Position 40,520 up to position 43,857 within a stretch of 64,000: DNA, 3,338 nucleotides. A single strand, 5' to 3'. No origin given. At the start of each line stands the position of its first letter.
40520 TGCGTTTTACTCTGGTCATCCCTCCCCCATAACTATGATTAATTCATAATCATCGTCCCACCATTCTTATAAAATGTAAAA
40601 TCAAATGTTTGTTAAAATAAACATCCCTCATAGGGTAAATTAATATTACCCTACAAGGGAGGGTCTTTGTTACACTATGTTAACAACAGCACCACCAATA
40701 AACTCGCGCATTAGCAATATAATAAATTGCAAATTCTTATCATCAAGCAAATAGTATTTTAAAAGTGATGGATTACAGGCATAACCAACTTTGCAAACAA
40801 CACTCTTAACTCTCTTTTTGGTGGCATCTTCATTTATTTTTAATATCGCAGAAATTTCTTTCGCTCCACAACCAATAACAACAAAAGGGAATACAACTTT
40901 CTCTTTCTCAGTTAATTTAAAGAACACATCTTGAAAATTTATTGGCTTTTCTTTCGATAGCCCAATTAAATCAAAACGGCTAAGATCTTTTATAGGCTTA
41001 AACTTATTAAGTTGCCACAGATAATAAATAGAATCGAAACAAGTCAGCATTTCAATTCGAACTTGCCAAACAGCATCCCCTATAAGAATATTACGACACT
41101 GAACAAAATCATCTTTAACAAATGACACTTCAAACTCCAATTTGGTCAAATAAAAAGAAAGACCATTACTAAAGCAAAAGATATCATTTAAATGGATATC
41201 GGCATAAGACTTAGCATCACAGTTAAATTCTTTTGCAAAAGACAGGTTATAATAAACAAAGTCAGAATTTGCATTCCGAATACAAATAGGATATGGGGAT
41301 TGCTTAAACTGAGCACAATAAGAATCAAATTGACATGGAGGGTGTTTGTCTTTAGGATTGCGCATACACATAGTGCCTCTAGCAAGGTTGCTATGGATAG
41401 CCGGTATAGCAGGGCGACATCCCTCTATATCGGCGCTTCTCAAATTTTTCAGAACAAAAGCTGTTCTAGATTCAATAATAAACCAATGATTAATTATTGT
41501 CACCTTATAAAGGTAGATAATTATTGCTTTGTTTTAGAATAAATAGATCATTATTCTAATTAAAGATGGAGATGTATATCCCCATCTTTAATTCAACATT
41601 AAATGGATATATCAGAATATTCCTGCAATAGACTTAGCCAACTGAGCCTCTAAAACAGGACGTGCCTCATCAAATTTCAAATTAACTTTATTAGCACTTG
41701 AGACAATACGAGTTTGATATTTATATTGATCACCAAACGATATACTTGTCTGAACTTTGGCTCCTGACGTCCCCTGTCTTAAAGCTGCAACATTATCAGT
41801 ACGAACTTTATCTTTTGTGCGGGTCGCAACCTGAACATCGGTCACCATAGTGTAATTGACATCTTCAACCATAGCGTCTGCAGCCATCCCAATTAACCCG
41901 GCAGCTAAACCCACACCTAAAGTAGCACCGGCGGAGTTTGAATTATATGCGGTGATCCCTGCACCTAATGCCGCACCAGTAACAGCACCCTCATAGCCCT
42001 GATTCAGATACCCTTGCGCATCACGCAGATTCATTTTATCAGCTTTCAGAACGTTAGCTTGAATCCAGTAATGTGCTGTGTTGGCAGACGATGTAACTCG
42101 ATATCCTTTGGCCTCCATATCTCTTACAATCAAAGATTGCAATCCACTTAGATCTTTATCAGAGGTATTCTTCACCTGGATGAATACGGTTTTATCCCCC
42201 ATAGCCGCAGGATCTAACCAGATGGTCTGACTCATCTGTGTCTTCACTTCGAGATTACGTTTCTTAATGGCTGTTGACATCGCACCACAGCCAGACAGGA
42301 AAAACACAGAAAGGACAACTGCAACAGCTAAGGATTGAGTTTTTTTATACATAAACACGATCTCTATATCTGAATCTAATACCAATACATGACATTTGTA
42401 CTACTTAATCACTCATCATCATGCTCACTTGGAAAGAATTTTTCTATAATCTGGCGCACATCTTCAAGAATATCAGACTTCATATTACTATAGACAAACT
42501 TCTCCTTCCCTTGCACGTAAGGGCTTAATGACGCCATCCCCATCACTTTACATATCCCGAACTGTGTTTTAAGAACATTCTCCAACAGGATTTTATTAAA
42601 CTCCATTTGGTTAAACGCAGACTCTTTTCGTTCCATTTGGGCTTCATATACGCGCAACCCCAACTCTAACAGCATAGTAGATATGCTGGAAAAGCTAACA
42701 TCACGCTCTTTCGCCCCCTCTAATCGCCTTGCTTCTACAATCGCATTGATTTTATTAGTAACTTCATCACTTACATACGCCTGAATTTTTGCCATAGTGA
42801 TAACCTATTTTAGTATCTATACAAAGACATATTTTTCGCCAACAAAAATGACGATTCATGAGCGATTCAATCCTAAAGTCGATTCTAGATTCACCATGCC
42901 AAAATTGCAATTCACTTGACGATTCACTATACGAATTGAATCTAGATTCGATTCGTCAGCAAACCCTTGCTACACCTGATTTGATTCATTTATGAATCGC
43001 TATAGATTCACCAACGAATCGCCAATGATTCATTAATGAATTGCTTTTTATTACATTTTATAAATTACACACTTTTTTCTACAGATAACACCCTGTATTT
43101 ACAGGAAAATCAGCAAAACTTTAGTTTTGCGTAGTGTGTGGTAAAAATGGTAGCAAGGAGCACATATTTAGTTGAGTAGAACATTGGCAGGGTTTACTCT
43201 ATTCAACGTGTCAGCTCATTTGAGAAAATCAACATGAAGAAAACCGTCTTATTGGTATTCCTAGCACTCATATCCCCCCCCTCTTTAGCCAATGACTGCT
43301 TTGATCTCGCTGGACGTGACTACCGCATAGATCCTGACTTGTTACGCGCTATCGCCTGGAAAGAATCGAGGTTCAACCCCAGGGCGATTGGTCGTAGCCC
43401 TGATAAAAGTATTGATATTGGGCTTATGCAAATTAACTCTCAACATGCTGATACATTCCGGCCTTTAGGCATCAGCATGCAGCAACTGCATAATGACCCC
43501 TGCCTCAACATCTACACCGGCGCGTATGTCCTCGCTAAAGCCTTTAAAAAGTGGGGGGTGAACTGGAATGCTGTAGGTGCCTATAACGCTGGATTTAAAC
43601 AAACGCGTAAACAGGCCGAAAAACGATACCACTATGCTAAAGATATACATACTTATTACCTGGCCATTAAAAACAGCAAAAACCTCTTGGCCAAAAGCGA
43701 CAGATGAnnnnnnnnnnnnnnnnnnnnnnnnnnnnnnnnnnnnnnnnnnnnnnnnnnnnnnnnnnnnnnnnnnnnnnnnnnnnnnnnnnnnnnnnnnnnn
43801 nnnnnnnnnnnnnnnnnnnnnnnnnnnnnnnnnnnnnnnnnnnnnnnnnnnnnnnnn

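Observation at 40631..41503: traJ replaced by an AT-rich LuxR/GerE-family regulator with a candidate dyad operator at P_traY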

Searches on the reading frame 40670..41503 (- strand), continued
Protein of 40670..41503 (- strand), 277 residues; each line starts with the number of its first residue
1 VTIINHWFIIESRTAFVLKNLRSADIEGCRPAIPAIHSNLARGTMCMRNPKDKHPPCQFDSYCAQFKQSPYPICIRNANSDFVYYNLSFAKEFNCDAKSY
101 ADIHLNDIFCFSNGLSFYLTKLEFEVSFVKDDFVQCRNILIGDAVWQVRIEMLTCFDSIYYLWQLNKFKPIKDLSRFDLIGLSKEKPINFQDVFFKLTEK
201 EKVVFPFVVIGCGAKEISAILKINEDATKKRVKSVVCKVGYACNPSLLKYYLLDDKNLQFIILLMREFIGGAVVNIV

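Call 45: search_protein_families(library=pfam, proteins=[L005:1423-2106:+], max_evalue=1)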
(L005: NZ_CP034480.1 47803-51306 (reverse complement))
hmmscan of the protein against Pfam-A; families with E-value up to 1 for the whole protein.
L005:1423-2106:+ (228 aa): 4 families
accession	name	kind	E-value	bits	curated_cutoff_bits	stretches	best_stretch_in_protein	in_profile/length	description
PF00989.32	PAS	-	2.8e-11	43.8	22.6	1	25-114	5-99/113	PAS fold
PF13188.13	PAS_8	-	1.6e-05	25.1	21.8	1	23-57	3-37/65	PAS domain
PF08281.18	Sigma70_r4_2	-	0.0047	17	25.7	1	151-188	10-48/54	Sigma-70, region 4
PF08448.16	PAS_4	-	0.015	15.9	23.1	1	28-67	2-41/110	PAS fold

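Call 46: fold_search(model_id=the predicted structure, library=pdb)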
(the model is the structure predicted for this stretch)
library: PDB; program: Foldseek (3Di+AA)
matches with E <= 10: 1555; with E <= 0.001: 89
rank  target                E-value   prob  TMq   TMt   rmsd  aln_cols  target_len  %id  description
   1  4ew7                  6.2e-08  1.00  0.39  0.76   6.4       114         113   24  The crystal structure of conjugative transfer PAS_like domain from Salmonella enterica subsp. enterica serovar Typhimuri (released 2012-09-12)
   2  7dwm_B                1.6e-07  1.00  0.43  0.45  13.6       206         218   16  Crystal structure of the phage VqmA-DPO complex (released 2021-05-05)
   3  8a5r                  2.8e-07  1.00  0.33  0.37  17.4       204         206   13  Crystal structure of light-activated DNA-binding protein EL222 from Erythrobacter litoralis crystallized and measured in (released 2023-07-05)
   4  7dwm_A                1.0e-06  1.00  0.42  0.45   9.0       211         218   16  Crystal structure of the phage VqmA-DPO complex (released 2021-05-05)
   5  3p7n_A                1.5e-06  1.00  0.33  0.39  17.0       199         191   13  Crystal structure of light activated transcription factor El222 from Erythrobacter litoralis (released 2011-05-25)
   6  6ugl_B                2.0e-06  1.00  0.38  0.41  14.1       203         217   14  Vibrio cholerae quorum-sensing receptor VqmA bound to its autoinducer ligand DPO (released 2020-01-29)
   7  8a52_A                7.2e-06  1.00  0.36  0.25  16.5       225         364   10  Crystal structure of a chimeric LOV-Histidine kinase SB2F1 (asymmetrical variant, trigonal form with long c-axis) (released 2023-12-27)
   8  1s66_L                7.6e-06  1.00  0.36  0.64   4.0       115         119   10  Crystal structure of heme domain of direct oxygen sensor from E. coli (released 2004-06-22)
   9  4kqd_D                1.0e-05  1.00  0.40  0.77   2.7       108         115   17  The crystal Structure of the N-terminal PAS domain of the F plasmid TraJ (released 2014-07-02)
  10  4kqd_C                1.0e-05  1.00  0.40  0.80   3.0       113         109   16  The crystal Structure of the N-terminal PAS domain of the F plasmid TraJ (released 2014-07-02)
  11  4kqd_B                1.6e-05  1.00  0.40  0.77   2.7       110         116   16  The crystal Structure of the N-terminal PAS domain of the F plasmid TraJ (released 2014-07-02)
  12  6ugl_A                1.6e-05  1.00  0.37  0.40  13.5       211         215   14  Vibrio cholerae quorum-sensing receptor VqmA bound to its autoinducer ligand DPO (released 2020-01-29)
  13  10jx_B                1.7e-05  1.00  0.35  0.53   5.5       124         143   11  Crystal structure of heme binding PAS domain from one component transcription factor, FG214 (released 2026-03-25)
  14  1vb6_B                2.0e-05  1.00  0.37  0.70   3.6       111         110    9  Crystal Structure of the heme PAS sensor domain of Ec DOS (oxygen-bound form) (released 2005-04-19)
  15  8a6x_B                2.0e-05  1.00  0.39  0.27  19.3       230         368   13  Crystal structure of a chimeric LOV-Histidine kinase SB2F1 (asymmetrical variant, trigonal form with long c axis) (released 2024-01-10)
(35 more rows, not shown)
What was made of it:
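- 41000..41308 (-): N-terminal PAS domain of TraJ. Foldseek top hit 4EW7, with F TraJ 4KQD at TM 0.77-0.80 normalised to the target (call 46).
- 40748..40936 (-): C-terminal LuxR/GerE-type helix-turn-helix domain of TraJ. Full-length Foldseek hits to VqmA and EL222 (call 46).
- On TraJ (activator of the tra operon of F-like / MOBF12A plasmids): By Foldseek, 4EW7 is rank 1 (E 6e-8) and 4KQD has TM 0.77-0.80 normalised to the target (call 46). VqmA and EL222 match over the full length (call 46).
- Foldseek hits VqmA and EL222 (call 46).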

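Call 48: search_dna_similar(query=P0003, collection=plasmids, mode=protein, max_evalue=1e-20, max_rows=25)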
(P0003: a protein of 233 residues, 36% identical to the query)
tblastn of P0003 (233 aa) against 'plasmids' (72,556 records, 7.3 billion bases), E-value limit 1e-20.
Records with a match: 4; places in all: 4; records where one place covers at least 80% of the query: 3.
Best place of each record, by identity: <60% 4.
By first word of the organism name: Edwardsiella 4.
By predicted mobility (MOB-suite, as given by PLSDB): non-mobilizable 3; mobilizable 1.
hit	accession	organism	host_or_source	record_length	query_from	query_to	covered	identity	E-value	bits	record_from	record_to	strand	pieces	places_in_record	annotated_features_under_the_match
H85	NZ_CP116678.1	Edwardsiella tarda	Siamese crocodiles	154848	1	223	96%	41.9%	3e-47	173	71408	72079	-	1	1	hypothetical protein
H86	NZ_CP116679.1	Edwardsiella tarda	Siamese crocodiles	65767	1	231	99%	38.6%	2e-46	171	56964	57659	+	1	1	hypothetical protein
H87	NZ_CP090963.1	Edwardsiella piscicida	Silurus asotus (catfish)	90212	1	231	99%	38.6%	2e-46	171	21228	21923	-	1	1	hypothetical protein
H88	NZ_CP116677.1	Edwardsiella tarda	Siamese crocodiles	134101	1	128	55%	46.5%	1e-26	114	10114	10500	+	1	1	hypothetical protein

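Call 50: find_related_loci(query=window:40673-41374:-, collection=genome_contigs, flank=3000)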
Query window:40673-41374:- (234 aa) in genome_contigs; peptide patterns used: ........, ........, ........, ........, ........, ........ (x = any residue, [..] = any of these).
65 stretches matched a pattern, but none encodes a relative of the query by tblastn (E <= 1e-3).
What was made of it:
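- Tried and rejected: A single-protein scan of the GTDB genomes found no relative (call 50).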

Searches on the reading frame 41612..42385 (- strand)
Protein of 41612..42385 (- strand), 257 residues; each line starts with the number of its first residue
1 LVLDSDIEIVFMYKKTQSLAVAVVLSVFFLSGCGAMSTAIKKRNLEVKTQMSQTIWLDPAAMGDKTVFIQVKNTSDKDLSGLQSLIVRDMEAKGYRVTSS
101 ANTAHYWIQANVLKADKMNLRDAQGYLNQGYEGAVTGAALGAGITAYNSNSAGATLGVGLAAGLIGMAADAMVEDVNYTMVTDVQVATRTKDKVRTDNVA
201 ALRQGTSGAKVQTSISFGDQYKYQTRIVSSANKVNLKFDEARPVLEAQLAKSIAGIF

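Call 4: search_protein_families(library=pfam, proteins=[window:41612-42385:-], max_evalue=1)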
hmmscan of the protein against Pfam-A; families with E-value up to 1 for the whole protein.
window:41612-42385:- (257 aa): 4 families
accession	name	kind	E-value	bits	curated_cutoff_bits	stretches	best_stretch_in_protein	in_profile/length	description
PF05818.17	TraT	-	1.6e-78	263.8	31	1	44-257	1-214/214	Enterobacterial TraT complement resistance protein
PF13590.11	DUF4136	-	0.012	16.5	32.8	1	72-147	28-99/152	Domain of unknown function (DUF4136)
PF11981.13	DUF3482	-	0.32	10.8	29.2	1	132-188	153-206/293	Domain of unknown function (DUF3482)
PF21526.2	PGRS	-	0.39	11.6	27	1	129-167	13-51/73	PGRS repeats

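Call 5: search_protein_families(library=ncbifam, proteins=[window:41612-42385:-], max_evalue=1)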
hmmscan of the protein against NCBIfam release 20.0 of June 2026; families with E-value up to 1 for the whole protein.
window:41612-42385:- (257 aa): 4 families
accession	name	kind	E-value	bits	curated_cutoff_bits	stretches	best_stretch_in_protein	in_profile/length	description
NF010291.0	PRK13731.1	equivalog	4.8e-129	429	445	1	17-256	5-242/243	conjugal transfer complement resistance protein TraT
NF052591.1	ArlG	equivalog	0.031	14.3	110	1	18-114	15-120/148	archaellum stator protein ArlG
NF047847.2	SS_mature_LptM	equivalog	0.22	11.7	27.7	1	18-34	6-21/31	LPS translocon maturation chaperone LptM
NF053611.1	YiaD_Gzip_OmpA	equivalog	0.3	10.8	175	1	129-195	28-97/206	YiaD family glycine zipper/OmpA-like lipoprotein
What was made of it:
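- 41612..42352 (-): traT (surface exclusion lipoprotein), unusually placed between traM and traJ. Pfam TraT at 1.6e-78; NCBIfam TraT at 4.8e-129 (calls 4, 5).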

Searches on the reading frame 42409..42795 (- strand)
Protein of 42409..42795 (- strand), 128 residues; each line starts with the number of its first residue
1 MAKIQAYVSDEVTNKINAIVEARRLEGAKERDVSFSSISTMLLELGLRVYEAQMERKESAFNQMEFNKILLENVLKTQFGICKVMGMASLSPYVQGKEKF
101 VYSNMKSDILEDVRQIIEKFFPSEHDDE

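Call 4: search_protein_families(library=pfam, proteins=[window:42409-42795:-], max_evalue=1)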
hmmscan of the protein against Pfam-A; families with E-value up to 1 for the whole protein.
window:42409-42795:- (128 aa): 4 families
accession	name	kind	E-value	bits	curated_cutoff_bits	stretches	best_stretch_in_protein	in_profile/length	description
PF05261.17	Tra_M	-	1.9e-54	183.4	27.7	1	1-123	1-123/124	TraM protein, DNA-binding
PF24926.1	ACT_ACR9_C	-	0.046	14.1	27.4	1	29-74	14-59/80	ACT domain-containing protein ACR9, C-terminal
PF16186.11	Arm_3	-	0.049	13.7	28.8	1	106-127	24-45/53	Atypical Arm repeat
PF16677.11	GP3_package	-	0.14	12.8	29.4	0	11-47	63-99/105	DNA-packaging protein gp3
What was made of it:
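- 42409..42795 (-): traM. Pfam Tra_M at 1.9e-54 (call 4).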

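Call 5: search_protein_families(library=ncbifam, proteins=[window:42409-42795:-], max_evalue=1)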
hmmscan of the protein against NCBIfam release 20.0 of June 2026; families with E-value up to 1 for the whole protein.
window:42409-42795:- (128 aa): 1 family
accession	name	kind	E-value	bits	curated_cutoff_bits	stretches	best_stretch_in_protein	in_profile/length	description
NF010267.0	PRK13713.1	equivalog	9.5e-55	184.3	104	1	1-126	1-126/127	conjugal transfer relaxosome DNA-binding protein TraM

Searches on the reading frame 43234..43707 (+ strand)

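Call 4: search_protein_families(library=pfam, proteins=[window:43234-43707:+], max_evalue=1)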
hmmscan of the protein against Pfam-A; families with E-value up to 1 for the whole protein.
window:43234-43707:+ (157 aa): 3 families
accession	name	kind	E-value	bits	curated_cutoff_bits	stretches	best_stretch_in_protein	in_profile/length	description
PF01464.25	SLT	-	4.1e-28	97.7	21.3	1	22-137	2-114/117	Transglycosylase SLT domain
PF18896.5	SLT_3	-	0.0008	20.3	27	1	38-92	18-70/89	Lysozyme like domain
PF18013.6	Phage_lysozyme2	-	0.02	15.5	28.2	1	39-148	25-122/140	Phage tail lysozyme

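Call 5: search_protein_families(library=ncbifam, proteins=[window:43234-43707:+], max_evalue=1)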
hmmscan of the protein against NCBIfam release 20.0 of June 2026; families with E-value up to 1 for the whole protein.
window:43234-43707:+ (157 aa): 7 families
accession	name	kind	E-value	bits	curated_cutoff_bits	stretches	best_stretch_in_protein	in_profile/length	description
NF011856.0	PRK15328.1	equivalog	2e-40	137.9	208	1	4-149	3-146/160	type III secretion system invasion protein IagB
NF047373.1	BB0259_flg_lyt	exception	2.8e-06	26.4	234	1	28-138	557-664/705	flagellar assembly lytic transglycosylase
NF008631.0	PRK11619.1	equivalog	2e-05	23.2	536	1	20-125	480-586/644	murein transglycosylase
NF010438.0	PRK13864.1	equivalog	4.4e-05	23.1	212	1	58-104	90-132/245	type IV secretion system lytic transglycosylase VirB1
NF008670.0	PRK11671.1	equivalog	6.2e-05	22.3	375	1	26-100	199-274/359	membrane-bound lytic murein transglycosylase MltC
NF012014.0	PRK15470.1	equivalog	0.00089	18.9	233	1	25-84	45-102/203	membrane-bound lytic murein transglycosylase EmtA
NF010463.0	PRK13888.1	equivalog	0.0019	18.2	246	1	26-105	21-99/211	conjugal transfer protein TrbN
